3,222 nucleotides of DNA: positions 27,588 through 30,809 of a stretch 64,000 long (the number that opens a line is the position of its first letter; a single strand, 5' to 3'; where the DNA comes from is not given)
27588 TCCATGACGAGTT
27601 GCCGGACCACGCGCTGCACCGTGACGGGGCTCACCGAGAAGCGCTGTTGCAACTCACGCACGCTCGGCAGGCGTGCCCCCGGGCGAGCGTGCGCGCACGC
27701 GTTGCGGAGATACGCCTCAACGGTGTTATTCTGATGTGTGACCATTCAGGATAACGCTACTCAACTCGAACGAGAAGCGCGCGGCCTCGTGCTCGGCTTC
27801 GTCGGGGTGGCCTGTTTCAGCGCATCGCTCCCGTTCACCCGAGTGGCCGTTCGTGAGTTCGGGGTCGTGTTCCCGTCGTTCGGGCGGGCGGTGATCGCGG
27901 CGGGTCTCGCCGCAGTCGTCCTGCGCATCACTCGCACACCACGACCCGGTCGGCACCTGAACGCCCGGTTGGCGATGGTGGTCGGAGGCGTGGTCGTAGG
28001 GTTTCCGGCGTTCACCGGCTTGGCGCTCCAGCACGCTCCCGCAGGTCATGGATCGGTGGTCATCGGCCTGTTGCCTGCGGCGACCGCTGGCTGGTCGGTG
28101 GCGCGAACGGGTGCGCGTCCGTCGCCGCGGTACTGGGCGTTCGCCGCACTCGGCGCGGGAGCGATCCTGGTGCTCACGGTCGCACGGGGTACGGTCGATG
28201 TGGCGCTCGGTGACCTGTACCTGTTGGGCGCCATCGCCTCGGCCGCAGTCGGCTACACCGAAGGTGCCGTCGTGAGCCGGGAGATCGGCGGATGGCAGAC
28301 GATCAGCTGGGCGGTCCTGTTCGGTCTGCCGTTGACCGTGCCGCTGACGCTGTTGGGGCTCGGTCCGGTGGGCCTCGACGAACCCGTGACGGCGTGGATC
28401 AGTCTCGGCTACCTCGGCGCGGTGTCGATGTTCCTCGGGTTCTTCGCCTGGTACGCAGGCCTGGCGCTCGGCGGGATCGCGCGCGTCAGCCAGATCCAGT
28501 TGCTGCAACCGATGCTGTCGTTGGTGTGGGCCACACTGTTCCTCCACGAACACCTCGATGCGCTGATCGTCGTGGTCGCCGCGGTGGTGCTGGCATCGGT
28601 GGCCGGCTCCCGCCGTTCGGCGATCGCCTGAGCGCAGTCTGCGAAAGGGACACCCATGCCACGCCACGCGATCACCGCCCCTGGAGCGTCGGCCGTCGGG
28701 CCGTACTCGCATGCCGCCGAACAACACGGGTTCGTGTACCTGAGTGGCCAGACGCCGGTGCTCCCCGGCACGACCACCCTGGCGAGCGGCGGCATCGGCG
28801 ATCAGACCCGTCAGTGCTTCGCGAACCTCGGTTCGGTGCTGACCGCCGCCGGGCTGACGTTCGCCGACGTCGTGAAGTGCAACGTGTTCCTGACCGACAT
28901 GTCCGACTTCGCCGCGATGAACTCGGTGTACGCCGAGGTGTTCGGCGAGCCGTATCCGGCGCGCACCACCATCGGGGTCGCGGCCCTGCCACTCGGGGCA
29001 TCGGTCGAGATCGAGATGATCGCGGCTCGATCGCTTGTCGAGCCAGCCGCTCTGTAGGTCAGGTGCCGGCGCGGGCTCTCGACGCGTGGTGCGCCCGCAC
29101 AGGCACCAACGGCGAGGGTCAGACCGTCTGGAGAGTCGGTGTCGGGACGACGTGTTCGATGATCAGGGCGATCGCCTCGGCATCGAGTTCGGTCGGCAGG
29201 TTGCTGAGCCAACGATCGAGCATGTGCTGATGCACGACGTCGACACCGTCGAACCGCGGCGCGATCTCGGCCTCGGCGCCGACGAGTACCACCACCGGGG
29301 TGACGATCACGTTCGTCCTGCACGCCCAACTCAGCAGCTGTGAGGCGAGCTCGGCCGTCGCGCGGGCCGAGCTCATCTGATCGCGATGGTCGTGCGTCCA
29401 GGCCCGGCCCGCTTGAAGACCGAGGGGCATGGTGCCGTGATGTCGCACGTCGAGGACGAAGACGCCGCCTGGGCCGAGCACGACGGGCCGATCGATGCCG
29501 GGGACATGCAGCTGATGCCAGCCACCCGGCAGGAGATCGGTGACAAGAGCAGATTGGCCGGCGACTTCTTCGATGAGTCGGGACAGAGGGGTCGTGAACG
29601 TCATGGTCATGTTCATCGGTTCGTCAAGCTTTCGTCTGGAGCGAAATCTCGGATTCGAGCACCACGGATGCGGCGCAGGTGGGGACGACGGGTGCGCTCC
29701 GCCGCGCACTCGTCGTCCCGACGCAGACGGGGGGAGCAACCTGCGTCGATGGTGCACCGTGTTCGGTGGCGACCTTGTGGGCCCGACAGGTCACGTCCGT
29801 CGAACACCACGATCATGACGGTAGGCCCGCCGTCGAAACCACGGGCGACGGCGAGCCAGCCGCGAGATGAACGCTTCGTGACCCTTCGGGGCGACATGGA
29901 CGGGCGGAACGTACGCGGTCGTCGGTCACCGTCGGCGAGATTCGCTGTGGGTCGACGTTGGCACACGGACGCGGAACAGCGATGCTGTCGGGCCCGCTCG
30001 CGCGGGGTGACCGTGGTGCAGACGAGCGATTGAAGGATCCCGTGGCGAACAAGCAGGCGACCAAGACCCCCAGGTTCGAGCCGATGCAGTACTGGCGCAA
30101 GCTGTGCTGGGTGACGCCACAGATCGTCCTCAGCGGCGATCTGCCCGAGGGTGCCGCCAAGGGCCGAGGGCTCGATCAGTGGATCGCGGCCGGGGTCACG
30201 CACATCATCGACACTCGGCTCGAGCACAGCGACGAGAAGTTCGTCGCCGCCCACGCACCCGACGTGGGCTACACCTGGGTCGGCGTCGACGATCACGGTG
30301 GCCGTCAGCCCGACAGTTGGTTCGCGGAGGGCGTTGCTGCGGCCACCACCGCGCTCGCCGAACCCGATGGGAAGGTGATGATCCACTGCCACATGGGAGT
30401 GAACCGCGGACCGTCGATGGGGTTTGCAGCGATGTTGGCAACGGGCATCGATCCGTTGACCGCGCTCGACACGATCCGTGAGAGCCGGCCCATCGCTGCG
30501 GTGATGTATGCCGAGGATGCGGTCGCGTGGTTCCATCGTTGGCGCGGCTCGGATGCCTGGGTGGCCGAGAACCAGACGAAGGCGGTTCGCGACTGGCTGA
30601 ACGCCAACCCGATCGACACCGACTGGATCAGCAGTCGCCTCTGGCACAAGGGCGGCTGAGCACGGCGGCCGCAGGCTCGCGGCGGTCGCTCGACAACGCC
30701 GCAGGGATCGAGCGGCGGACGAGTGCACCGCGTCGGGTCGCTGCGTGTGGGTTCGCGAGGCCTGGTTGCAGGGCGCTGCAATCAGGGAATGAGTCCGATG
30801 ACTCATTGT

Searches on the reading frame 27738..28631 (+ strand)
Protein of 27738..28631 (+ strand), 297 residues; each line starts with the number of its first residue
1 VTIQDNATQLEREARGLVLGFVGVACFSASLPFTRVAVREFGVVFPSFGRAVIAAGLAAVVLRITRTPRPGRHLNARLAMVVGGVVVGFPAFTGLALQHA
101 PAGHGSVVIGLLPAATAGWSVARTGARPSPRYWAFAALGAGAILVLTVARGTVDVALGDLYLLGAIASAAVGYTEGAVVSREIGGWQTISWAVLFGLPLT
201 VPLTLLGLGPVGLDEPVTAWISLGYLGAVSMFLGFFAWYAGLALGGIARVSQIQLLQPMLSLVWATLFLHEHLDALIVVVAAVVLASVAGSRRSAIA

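Call 63: search_protein_families(library=pfam, proteins=[window:27738-28631:+], max_evalue=0.0001)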
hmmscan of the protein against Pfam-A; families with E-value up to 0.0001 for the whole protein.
window:27738-28631:+ (297 aa): 1 family
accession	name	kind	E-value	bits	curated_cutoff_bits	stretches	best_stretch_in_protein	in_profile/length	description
PF00892.27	EamA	-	3e-27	96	28.2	2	157-290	2-132/135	EamA-like transporter family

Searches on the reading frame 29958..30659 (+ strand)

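Call 35: search_protein_families(library=pfam, proteins=[window:29958-30659:+], max_evalue=0.01)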
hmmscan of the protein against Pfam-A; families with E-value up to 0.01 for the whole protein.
window:29958-30659:+ (233 aa): 2 families
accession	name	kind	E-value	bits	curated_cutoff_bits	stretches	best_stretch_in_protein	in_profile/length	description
PF00782.25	DSPc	-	4.1e-07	30.3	33.5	1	74-178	13-115/133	Dual specificity phosphatase, catalytic domain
PF22784.1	PTP-SAK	-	0.005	17.3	27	1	48-196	3-140/153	Swiss Army Knife protein, DSP-PTPase phosphatase domain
